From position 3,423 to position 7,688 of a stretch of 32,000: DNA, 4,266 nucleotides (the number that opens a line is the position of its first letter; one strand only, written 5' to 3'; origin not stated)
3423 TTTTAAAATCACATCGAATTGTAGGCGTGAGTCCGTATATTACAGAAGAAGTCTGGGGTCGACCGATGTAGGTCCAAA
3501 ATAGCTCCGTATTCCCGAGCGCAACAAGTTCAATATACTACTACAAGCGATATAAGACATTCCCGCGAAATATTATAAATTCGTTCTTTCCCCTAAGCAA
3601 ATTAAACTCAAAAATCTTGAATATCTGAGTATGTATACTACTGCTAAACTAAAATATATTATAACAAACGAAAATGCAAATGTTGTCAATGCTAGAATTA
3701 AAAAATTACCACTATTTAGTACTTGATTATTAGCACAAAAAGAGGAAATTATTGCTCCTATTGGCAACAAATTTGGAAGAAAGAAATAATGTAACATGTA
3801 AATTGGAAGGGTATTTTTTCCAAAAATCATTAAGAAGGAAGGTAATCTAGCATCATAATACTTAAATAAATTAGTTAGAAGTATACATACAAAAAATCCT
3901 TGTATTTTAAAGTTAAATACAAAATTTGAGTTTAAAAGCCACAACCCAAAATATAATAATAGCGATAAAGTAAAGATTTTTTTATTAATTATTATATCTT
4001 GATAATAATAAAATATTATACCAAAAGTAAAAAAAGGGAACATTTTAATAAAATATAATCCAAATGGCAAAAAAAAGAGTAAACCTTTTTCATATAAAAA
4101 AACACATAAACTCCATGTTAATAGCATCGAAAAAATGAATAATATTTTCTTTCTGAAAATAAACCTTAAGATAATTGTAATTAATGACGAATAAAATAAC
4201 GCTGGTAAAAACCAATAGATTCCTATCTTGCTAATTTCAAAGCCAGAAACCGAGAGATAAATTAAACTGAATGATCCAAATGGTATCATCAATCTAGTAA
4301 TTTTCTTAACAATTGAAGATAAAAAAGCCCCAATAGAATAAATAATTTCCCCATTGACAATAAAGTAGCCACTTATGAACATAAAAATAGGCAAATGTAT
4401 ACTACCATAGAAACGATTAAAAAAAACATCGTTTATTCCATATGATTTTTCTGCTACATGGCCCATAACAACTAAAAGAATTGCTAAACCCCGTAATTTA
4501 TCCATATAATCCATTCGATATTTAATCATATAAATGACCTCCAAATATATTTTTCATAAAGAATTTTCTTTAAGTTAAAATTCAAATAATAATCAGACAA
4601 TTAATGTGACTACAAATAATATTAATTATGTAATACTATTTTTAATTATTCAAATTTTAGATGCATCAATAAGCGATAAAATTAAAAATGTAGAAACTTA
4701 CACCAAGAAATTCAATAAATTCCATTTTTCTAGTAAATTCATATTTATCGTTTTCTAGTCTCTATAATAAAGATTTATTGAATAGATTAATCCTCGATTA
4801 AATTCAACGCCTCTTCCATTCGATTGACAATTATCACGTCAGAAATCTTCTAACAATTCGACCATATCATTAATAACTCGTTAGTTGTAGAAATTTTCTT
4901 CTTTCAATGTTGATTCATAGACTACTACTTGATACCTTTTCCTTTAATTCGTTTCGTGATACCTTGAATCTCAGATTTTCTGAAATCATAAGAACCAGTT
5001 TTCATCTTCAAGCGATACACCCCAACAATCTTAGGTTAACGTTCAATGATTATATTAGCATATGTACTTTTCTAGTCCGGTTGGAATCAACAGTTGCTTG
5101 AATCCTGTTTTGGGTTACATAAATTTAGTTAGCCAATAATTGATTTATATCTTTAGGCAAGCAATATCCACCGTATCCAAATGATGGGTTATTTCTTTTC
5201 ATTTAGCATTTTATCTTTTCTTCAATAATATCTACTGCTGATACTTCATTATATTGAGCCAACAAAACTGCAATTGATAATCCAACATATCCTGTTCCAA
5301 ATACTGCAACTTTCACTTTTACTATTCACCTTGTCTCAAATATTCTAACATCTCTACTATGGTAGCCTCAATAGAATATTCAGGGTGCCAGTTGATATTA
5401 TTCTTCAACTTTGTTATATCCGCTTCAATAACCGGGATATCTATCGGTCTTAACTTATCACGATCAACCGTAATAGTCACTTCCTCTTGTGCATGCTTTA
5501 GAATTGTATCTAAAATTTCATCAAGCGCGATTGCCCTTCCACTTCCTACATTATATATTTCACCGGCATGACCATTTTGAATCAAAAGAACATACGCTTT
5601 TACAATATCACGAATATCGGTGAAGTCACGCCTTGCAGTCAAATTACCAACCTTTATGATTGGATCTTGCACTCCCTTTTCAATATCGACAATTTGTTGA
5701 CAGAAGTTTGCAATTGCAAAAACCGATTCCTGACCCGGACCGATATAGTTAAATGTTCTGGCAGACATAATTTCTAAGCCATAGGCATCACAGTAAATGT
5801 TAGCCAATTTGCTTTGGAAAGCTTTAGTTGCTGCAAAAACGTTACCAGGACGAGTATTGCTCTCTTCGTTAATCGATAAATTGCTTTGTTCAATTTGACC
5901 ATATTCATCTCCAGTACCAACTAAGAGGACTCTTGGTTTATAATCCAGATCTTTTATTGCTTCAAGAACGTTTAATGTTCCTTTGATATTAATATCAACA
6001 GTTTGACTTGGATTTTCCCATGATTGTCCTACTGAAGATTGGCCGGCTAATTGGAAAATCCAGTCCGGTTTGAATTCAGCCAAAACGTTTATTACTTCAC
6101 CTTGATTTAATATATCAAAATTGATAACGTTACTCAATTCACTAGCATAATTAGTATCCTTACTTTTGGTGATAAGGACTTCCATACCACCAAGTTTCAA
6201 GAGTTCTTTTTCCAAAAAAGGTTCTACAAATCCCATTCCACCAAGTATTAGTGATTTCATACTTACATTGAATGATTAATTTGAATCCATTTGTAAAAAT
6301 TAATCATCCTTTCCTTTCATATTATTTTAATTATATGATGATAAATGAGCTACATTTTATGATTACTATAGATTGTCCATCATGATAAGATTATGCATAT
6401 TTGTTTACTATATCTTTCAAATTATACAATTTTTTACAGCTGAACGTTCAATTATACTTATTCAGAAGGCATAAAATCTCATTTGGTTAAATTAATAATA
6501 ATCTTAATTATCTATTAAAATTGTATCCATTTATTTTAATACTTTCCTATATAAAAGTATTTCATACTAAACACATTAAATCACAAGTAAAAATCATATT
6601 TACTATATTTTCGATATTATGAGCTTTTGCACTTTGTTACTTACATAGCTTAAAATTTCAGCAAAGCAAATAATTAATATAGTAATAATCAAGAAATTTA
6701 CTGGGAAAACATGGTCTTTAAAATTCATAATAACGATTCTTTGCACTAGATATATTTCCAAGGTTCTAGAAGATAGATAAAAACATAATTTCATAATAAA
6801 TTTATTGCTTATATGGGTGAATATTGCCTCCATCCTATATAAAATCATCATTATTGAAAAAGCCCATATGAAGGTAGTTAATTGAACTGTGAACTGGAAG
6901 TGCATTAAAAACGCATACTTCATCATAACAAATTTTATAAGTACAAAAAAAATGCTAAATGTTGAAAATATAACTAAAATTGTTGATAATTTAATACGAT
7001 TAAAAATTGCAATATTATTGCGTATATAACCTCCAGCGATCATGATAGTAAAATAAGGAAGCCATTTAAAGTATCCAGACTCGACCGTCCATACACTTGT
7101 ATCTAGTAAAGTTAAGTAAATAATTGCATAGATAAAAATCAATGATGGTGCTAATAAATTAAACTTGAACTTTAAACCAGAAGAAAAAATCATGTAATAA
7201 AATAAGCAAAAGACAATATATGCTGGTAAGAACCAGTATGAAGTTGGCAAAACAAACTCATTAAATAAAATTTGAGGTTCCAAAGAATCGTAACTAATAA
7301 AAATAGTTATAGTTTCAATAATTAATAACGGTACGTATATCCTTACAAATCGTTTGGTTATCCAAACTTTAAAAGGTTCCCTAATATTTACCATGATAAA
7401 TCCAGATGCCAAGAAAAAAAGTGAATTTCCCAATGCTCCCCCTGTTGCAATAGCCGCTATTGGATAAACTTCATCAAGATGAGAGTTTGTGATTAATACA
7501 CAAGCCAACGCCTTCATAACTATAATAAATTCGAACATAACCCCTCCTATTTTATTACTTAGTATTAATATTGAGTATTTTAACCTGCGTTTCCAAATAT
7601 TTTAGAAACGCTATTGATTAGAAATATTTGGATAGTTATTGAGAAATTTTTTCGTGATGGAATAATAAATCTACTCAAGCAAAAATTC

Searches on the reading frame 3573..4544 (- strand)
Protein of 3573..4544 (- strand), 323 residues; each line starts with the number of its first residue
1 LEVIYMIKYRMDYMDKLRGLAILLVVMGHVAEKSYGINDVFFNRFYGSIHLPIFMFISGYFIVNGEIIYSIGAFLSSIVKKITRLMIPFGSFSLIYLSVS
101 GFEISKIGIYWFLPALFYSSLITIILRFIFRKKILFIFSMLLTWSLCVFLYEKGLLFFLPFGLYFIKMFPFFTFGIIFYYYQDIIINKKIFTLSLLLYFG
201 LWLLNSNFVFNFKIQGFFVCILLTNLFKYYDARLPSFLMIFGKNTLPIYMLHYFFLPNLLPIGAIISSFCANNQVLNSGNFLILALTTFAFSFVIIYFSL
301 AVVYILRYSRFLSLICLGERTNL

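Call 17: search_protein_families(library=pfam, proteins=[window:3573-4544:-])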
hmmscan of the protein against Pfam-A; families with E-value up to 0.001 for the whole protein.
window:3573-4544:- (323 aa): 1 family
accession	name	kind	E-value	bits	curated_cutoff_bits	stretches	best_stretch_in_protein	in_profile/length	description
PF01757.29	Acyl_transf_3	-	5.2e-22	78.8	31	1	12-296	2-325/326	Acyltransferase domain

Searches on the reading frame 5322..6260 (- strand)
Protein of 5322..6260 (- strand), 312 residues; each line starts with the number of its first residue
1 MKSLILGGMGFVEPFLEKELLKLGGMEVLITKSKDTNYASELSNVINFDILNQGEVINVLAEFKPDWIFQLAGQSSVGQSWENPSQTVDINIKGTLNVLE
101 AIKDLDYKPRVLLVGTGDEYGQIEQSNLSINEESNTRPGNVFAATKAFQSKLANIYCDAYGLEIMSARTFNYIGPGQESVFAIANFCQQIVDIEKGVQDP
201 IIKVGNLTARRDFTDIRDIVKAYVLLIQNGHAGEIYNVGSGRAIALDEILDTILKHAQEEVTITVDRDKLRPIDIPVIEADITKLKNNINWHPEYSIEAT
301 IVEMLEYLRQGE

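Call 4: search_protein_families(library=pfam, proteins=[window:5322-6260:-])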
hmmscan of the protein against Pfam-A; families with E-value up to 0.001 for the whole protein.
window:5322-6260:- (312 aa): 5 families
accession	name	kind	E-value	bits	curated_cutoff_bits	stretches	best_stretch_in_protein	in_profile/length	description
PF16363.11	GDP_Man_Dehyd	-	1e-55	190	27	1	4-304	1-332/332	GDP-mannose 4,6 dehydratase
PF01370.27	Epimerase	-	2.2e-45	155.4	20.9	1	4-239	2-240/240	NAD dependent epimerase/dehydratase family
PF02719.21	Polysacc_synt_2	-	3.6e-06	26.8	20.2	1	34-111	48-124/293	Polysaccharide biosynthesis protein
PF01073.25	3Beta_HSD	-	7.1e-06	25.7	22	1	4-106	1-107/280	3-beta hydroxysteroid dehydrogenase/isomerase family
PF04321.23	RmlD_sub_bind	-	0.00097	18.7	27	0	1-146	1-129/287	RmlD substrate binding domain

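Call 28: search_solved_structures(query=window:5322-6260:-, max_evalue=1e-10)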
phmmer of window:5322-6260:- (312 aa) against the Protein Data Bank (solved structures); distinct sequences matched with E-value up to 1e-10: 50.
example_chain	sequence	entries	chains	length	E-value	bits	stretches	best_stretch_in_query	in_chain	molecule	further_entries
2pk3_A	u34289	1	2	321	8.2e-69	235.6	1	1-310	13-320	GDP-6-deoxy-D-lyxo-4-hexulose reductase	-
6x3b_A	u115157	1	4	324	2.7e-44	155.1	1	48-302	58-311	GDP-6-deoxy-D-mannose reductase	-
7us5_A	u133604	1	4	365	4.4e-34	121.6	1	53-309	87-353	GDP-D-GLYCERO-D-MANNO-HEPTOSE 4,6-DEHYDRATASE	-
4lw8_A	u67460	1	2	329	1.6e-30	109.9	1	9-309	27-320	Putative epimerase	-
1orr_A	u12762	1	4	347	1.9e-22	83.4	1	2-306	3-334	CDP-tyvelose-2-epimerase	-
9rl0_E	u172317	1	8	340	5.2e-21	78.7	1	1-309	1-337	CDP-tyvelose 2-epimerase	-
1db3_A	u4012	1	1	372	7.6e-21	78.1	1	49-231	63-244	GDP-MANNOSE 4,6-DEHYDRATASE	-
2z1m_A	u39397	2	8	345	1.3e-20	77.4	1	44-255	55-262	GDP-D-mannose dehydratase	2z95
2c20_A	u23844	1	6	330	3.3e-20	76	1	4-303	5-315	UDP-GLUCOSE 4-EPIMERASE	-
6gpj_A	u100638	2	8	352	1.4e-19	73.9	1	50-305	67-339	GDP-mannose 4,6 dehydratase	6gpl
5in4_A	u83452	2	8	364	1.6e-19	73.7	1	50-305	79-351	GDP-mannose 4,6 dehydratase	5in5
6q94_B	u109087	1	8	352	1.7e-19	73.7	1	50-305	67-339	GDP-mannose 4,6 dehydratase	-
1t2a_A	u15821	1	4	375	1.8e-19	73.6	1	50-305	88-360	GDP-mannose 4,6 dehydratase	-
2p5u_A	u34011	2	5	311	2e-19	73.4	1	1-260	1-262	UDP-glucose 4-epimerase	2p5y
5uzh_A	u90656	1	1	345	2.5e-19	73.2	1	43-243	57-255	NafoA.00085.b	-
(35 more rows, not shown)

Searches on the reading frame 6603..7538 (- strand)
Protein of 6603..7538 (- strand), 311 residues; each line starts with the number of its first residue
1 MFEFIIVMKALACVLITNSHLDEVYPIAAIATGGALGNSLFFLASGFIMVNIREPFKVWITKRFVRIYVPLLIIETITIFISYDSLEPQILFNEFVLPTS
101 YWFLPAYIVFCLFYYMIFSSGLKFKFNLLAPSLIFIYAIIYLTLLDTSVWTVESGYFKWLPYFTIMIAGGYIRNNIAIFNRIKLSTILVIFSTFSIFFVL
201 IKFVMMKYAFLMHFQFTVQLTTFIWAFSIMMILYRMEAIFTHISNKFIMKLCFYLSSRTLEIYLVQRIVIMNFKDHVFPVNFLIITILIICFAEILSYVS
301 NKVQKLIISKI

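Call 4: search_protein_families(library=pfam, proteins=[window:6603-7538:-])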
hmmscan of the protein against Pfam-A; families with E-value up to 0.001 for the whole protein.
window:6603-7538:- (311 aa): 1 family
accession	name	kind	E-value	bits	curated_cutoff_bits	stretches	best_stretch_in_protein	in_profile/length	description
PF01757.29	Acyl_transf_3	-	6.2e-20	71.9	31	1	3-298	2-322/326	Acyltransferase domain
